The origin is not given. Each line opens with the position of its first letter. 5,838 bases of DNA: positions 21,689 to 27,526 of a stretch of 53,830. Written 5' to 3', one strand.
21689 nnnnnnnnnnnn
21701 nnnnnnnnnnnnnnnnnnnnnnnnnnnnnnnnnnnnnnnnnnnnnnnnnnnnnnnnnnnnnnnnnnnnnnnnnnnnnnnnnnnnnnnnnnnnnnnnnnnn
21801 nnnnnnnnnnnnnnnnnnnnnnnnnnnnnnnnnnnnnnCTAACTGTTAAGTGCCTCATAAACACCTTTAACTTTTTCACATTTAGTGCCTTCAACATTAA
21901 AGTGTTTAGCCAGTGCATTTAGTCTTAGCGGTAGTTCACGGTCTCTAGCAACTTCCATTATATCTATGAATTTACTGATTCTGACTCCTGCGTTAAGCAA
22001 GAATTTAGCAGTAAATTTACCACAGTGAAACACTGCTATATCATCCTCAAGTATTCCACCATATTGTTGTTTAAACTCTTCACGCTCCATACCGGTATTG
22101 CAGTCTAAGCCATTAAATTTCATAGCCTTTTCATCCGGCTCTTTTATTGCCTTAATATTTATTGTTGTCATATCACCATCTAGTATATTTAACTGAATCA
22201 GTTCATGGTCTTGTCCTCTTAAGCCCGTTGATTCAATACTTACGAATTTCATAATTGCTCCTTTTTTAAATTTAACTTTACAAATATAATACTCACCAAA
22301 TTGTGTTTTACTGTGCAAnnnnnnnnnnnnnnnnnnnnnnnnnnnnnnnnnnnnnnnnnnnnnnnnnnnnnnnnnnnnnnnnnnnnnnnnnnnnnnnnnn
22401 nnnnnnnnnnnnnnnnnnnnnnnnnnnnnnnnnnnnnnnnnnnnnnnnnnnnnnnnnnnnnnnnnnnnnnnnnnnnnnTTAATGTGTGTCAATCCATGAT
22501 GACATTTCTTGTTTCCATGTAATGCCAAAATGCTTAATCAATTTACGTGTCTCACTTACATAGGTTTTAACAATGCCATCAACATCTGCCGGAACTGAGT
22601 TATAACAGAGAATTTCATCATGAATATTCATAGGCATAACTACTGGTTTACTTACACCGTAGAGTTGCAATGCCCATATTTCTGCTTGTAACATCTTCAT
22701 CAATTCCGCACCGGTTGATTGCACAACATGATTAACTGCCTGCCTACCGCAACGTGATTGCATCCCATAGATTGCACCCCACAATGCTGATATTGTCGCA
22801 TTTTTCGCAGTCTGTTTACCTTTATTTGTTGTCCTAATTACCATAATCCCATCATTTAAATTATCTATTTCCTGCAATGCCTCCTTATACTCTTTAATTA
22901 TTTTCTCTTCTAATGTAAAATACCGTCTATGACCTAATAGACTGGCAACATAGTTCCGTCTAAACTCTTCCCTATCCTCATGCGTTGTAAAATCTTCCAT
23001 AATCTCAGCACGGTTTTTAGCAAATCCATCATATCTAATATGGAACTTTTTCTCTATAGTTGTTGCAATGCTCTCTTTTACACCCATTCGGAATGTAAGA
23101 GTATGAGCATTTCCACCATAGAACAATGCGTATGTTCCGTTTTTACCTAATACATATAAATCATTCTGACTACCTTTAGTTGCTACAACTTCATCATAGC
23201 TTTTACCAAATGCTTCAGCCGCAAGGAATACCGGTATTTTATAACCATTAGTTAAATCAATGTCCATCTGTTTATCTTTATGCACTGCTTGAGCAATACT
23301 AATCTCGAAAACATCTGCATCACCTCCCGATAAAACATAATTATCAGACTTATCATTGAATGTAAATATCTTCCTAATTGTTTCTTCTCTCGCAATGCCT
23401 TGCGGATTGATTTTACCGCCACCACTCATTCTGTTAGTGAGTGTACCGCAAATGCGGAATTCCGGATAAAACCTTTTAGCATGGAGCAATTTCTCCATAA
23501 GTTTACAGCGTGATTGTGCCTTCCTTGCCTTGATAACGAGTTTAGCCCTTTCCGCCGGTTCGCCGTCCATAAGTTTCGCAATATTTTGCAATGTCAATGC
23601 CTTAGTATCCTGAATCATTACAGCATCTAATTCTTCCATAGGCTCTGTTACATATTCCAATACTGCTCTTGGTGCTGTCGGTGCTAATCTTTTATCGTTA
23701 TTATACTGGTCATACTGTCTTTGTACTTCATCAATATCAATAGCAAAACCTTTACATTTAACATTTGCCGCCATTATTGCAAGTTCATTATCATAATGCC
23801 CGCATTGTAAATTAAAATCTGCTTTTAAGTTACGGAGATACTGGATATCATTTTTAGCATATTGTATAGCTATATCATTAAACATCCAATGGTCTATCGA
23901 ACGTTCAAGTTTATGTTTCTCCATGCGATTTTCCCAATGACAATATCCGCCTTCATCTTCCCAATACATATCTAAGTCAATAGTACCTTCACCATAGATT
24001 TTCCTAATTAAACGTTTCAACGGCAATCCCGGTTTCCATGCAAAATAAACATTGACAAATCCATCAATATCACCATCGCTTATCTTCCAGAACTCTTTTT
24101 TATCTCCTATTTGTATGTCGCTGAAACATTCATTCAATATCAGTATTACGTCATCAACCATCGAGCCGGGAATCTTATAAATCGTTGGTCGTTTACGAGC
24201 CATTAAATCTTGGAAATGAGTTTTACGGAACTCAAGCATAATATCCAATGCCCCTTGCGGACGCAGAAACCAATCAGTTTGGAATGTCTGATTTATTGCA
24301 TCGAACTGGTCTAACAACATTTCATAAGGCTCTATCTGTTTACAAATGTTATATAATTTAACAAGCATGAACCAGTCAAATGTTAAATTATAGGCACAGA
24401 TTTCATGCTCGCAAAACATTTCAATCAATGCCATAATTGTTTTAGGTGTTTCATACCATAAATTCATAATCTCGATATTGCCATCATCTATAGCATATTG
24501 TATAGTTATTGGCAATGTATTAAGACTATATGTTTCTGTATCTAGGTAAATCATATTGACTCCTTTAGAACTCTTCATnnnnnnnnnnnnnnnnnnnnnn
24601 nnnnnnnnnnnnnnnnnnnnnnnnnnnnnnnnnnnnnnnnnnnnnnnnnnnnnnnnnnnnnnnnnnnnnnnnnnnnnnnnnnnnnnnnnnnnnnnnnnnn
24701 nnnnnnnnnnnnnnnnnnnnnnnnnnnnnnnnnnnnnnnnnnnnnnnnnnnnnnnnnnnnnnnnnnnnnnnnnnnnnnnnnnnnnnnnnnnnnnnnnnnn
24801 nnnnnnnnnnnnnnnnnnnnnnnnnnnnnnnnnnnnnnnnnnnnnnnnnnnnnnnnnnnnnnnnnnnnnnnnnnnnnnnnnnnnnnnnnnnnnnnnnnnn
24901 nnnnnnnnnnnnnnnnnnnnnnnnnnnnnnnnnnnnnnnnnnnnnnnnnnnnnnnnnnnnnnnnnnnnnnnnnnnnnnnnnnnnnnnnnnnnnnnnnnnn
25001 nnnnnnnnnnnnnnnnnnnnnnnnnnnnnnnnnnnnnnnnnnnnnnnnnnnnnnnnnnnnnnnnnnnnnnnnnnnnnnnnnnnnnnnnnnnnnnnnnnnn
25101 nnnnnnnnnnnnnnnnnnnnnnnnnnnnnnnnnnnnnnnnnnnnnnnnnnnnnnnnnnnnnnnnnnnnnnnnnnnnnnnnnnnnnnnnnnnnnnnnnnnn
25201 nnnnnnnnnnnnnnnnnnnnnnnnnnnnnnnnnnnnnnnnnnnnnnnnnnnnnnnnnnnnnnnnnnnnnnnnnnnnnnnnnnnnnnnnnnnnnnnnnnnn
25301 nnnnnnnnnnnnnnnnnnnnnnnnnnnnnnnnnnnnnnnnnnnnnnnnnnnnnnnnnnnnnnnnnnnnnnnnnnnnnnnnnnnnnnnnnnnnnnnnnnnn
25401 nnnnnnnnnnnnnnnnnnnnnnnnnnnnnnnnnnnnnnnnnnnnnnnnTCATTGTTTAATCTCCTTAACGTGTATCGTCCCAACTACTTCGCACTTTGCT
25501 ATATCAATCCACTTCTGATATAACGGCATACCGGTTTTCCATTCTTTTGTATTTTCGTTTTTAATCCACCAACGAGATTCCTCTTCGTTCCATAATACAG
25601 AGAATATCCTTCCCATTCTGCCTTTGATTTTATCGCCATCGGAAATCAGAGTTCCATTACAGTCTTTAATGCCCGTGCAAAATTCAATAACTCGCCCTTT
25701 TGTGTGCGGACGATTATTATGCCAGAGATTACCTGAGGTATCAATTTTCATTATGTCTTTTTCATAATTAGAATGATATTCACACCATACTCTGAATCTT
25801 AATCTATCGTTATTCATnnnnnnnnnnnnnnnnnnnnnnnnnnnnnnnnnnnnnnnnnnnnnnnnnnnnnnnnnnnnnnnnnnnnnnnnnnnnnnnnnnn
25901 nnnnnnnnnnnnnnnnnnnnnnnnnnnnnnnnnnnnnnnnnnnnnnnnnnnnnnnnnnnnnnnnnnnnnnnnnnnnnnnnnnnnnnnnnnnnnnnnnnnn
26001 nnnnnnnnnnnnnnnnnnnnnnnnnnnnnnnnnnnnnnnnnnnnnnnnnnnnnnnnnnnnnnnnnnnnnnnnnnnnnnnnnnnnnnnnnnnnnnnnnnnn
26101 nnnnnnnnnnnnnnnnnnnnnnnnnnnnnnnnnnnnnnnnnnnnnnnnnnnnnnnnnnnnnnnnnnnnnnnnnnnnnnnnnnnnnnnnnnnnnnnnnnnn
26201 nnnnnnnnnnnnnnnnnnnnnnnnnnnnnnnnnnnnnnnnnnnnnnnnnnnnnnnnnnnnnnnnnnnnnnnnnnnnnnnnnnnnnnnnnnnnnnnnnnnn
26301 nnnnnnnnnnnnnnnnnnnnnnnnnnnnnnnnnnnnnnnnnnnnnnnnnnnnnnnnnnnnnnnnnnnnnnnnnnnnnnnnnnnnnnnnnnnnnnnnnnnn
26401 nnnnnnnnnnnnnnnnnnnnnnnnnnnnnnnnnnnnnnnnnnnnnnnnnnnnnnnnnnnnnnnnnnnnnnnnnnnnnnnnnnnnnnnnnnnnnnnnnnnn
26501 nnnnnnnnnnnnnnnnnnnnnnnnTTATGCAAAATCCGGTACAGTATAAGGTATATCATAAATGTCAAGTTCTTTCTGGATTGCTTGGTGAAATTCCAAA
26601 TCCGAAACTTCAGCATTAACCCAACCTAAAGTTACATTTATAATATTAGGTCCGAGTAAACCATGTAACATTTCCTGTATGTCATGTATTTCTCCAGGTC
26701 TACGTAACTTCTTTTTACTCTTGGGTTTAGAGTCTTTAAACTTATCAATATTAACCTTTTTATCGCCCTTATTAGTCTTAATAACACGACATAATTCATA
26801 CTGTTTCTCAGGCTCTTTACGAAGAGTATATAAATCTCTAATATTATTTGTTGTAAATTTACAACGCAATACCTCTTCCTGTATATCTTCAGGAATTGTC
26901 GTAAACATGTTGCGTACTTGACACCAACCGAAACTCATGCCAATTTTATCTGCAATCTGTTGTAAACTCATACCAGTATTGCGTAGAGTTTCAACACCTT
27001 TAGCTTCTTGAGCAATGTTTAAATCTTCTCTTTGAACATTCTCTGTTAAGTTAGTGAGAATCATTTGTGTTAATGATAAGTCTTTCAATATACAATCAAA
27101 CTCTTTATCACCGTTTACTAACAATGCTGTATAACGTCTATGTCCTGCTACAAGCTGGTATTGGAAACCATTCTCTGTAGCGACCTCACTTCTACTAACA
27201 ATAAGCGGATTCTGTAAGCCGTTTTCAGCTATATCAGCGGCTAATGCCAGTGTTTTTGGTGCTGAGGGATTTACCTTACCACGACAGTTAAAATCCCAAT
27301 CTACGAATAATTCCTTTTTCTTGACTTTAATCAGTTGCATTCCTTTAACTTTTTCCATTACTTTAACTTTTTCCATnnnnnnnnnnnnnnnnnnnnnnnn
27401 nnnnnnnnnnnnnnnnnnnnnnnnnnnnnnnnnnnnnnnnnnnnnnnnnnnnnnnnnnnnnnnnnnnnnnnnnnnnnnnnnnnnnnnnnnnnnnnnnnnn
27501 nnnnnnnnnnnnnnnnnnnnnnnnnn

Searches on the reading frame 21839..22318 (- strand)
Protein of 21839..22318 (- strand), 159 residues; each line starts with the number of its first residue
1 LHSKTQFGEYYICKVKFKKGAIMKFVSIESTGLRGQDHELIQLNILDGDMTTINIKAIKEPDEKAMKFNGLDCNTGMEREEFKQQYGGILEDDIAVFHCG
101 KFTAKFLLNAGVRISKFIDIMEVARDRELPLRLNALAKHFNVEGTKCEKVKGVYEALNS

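Call 9: search_protein_families(library=pfam, proteins=[window:21839-22318:-], max_evalue=0.01)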
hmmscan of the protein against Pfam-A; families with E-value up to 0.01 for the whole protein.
window:21839-22318:- (159 aa): 1 family
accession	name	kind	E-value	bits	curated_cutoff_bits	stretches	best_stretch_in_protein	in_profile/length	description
PF13482.12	RNase_H_2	-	0.00064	20.1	22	1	25-145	2-118/165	RNase_H superfamily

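Call 90: search_protein_families(library=phrogs, proteins=[window:21839-22318:-], max_evalue=0.01)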
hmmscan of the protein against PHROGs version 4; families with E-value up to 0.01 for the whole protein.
window:21839-22318:- (159 aa): 0 families

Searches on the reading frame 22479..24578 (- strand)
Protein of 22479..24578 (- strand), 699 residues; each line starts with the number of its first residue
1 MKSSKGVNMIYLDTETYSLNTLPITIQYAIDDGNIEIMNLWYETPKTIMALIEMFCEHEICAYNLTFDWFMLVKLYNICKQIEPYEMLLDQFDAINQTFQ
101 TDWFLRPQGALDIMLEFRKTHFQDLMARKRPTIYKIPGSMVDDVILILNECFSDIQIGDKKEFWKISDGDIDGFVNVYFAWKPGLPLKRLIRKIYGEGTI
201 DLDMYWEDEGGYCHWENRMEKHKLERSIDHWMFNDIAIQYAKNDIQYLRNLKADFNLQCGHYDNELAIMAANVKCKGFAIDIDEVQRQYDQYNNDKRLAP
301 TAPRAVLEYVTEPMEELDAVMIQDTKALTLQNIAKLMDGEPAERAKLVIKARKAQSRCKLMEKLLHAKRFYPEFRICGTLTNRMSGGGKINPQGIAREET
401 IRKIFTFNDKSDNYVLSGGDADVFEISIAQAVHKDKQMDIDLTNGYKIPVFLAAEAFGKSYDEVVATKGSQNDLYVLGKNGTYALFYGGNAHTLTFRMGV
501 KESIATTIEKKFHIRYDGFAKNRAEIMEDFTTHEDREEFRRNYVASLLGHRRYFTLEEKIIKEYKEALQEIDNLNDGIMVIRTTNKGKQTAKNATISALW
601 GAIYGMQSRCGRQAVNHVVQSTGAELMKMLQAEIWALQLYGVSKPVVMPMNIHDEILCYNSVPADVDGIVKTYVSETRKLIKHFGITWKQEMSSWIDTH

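Call 9: search_protein_families(library=pfam, proteins=[window:22479-24578:-], max_evalue=0.01)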
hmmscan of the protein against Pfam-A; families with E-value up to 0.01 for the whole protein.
window:22479-24578:- (699 aa): 2 families
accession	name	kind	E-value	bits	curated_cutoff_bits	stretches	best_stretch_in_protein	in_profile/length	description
PF00476.26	DNA_pol_A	-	1.5e-16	60.8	34.3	1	283-658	16-339/381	DNA polymerase family A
PF11242.13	DUF2774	-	0.00034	21.2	29.2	1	314-370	1-56/63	Protein of unknown function (DUF2774)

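Call 43: find_homologous_proteins(query=window:22479-24578:-, max_evalue=1e-60)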
Query window:22479-24578:- (699 aa): 149 proteins with E <= 1e-60 among 4642 candidates; the best 120 are listed.
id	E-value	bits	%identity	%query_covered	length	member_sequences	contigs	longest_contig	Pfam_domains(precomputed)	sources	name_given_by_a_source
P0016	0.0e+0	1611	100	99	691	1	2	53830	PF00476.27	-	-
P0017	1.8e-244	832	61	83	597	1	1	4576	PF00476.27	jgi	-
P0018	1.1e-201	690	47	98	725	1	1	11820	PF00476.27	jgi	-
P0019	5.3e-110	387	33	99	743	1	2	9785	PF00476.27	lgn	-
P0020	1.6e-105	372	38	69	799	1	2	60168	PF00476.27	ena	-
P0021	3.1e-105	371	33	98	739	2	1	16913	PF00476.27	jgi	jgi:hypothetical protein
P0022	6.6e-105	370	34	98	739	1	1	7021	PF00476.27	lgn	-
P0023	1.9e-102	362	34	99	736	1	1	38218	PF00476.27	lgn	-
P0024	8.6e-102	360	32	99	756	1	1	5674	PF00476.27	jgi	jgi:hypothetical protein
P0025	1.6e-101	359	33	98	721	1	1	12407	PF00476.27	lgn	-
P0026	2.1e-101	359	33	99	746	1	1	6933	PF00476.27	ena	-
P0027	3.5e-101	358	33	99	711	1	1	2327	PF00476.27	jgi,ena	-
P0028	1.4e-100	356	33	99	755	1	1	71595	PF00476.27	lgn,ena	-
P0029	1.9e-100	356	33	98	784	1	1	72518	PF00476.27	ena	-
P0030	2.1e-100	356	34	98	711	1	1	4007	PF00476.27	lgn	-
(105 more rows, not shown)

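Call 44: find_encoding_contigs(protein=P0017, flank=6000, max_places=2)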
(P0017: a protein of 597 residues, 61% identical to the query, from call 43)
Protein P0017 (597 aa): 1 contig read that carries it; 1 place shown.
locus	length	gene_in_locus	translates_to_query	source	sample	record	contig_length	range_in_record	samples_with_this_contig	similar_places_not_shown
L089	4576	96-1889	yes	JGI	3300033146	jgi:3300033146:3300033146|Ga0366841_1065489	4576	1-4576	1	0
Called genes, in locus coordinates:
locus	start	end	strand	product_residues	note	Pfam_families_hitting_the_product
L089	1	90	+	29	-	?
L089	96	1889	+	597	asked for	PF00476:DNA_pol_A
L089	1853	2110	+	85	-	-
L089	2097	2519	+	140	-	-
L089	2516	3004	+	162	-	-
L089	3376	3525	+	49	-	-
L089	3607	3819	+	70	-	-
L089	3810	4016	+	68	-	-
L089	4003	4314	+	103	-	-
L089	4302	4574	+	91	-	?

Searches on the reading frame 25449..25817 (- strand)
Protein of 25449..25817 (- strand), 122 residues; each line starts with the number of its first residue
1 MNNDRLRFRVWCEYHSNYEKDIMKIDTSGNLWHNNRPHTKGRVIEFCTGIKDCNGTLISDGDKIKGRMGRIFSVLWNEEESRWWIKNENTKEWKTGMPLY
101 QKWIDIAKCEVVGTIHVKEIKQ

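Call 49: search_protein_families(library=phrogs, proteins=[window:25449-25817:-], max_evalue=0.01)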
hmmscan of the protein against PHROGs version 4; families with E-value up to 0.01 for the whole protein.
window:25449-25817:- (122 aa): 2 families
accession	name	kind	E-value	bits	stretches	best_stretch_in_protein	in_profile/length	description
phrog_98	-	unknown function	1.6e-07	32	1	5-116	27-144/208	-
phrog_9246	-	unknown function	0.0089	17.3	0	40-71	49-80/82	-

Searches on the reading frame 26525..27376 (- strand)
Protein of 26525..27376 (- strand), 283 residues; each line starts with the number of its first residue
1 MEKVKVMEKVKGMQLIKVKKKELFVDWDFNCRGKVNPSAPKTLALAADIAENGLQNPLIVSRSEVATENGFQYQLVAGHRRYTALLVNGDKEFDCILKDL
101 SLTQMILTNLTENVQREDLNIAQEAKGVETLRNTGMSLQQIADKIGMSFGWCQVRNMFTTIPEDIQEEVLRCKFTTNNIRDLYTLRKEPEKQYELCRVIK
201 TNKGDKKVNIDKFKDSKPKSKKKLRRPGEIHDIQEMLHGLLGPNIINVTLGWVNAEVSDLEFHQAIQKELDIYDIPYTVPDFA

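Call 49: search_protein_families(library=phrogs, proteins=[window:26525-27376:-], max_evalue=0.01)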
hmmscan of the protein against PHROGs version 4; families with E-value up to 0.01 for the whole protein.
window:26525-27376:- (283 aa): 16 families
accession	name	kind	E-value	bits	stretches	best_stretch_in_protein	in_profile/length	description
phrog_6218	-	DNA, RNA and nucleotide metabolism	2.4e-22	80.7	1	14-209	4-192/506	ParB-like partition protein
phrog_3264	-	DNA, RNA and nucleotide metabolism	4.2e-19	70.3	1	44-223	74-235/337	ParB-like partition protein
phrog_4715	-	DNA, RNA and nucleotide metabolism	4.4e-15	56.1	1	39-226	168-367/630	ParB-like partition protein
phrog_1033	-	DNA, RNA and nucleotide metabolism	1.1e-13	52.7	1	5-237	19-251/334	ParB-like partition protein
phrog_7783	-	unknown function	1.3e-09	38.3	1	38-201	23-186/634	-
phrog_3951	-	unknown function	1.2e-06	29.3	1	44-214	46-219/301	-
phrog_32069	-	DNA, RNA and nucleotide metabolism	2.7e-05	24.4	1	47-223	74-257/348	ParB-like partition protein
phrog_18726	-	unknown function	2.7e-05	24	1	91-167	106-182/572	-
phrog_498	-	other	0.00023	20.8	1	8-118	28-128/633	DNA methyltransferase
phrog_15982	-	unknown function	0.00024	21.2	1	45-100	52-107/453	-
phrog_620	-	DNA, RNA and nucleotide metabolism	0.00052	21.1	1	38-113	28-95/217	ParB-like partition protein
phrog_18056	-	DNA, RNA and nucleotide metabolism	0.00052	20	1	44-128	27-102/387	ParB-like partition nuclease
phrog_3855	-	DNA, RNA and nucleotide metabolism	0.0012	20.3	1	122-149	66-93/115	HTH DNA binding protein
phrog_2159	-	DNA, RNA and nucleotide metabolism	0.0047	17.3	0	43-148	85-193/365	ParB-like partition protein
phrog_645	-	DNA, RNA and nucleotide metabolism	0.0056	17.8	1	111-150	13-52/196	Rnase E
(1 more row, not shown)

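Call 75: search_solved_structures(query=window:26525-27376:-, max_evalue=0.01)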
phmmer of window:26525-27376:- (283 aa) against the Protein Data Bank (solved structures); distinct sequences matched with E-value up to 0.01: 11.
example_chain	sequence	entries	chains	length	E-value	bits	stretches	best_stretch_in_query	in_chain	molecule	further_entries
1vz0_A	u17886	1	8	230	2.2e-16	63.4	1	44-191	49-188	Chromosome-partitioning protein Spo0J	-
7ol9_A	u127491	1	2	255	6.4e-14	55.4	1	41-216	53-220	Nucleoid occlusion protein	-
7ng0_A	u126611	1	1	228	2.7e-11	46.8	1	44-216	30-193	Nucleoid occlusion protein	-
7nfu_A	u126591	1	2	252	3.2e-11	46.5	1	44-215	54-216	Nucleoid occlusion protein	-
6sdk_A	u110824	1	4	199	8e-11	45.2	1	45-189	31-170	Stage 0 sporulation protein J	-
7bnr_A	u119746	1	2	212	5.9e-10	42.4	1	47-206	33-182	ParB family protein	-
7bnk_A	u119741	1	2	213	6e-10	42.4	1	47-206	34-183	ParB family protein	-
7o0n_A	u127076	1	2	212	1.1e-09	41.5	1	47-206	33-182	ParB family protein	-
6t1f_A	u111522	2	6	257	1.8e-09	40.8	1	45-182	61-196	Chromosome-partitioning protein ParB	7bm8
4umk_A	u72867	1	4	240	5e-08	36.1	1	44-192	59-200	PROBABLE CHROMOSOME-PARTITIONING PROTEIN PARB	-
6y93_A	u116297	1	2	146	3.1e-05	26.9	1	105-216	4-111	Nucleoid occlusion protein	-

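Call 86: search_protein_families(library=ncbifam, proteins=[window:26525-27376:-], max_evalue=0.05)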
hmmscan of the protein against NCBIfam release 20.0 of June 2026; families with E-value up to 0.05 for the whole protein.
window:26525-27376:- (283 aa): 7 families
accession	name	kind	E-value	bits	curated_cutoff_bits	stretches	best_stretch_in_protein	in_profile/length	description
TIGR04285.1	nucleoid_noc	exception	5.8e-21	75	315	1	44-233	28-215/255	nucleoid occlusion protein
TIGR00180.1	parB_part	domain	2.9e-19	69.6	58.45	1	45-198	32-184/186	ParB/RepB/Spo0J family partition protein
TIGR03454.1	partition_RepB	equivalog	3.1e-11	43.2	201.5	1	39-170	85-213/325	plasmid partitioning protein RepB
TIGR03734.1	PRTRC_parB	hypoth_equivalog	1.1e-08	34.1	278.6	1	44-129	19-103/555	PRTRC system ParB family protein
NF010406.0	PRK13832.1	subfamily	1.2e-08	34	640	1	13-149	2-133/578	plasmid partitioning protein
NF010440.0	PRK13866.1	equivalog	1.4e-07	31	522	1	40-137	88-181/336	plasmid partitioning protein RepB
NF040595.1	HTH_Cbp1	equivalog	0.0054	16.7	140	1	127-237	7-107/135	CRISPR DNA repeat-binding protein Cbp1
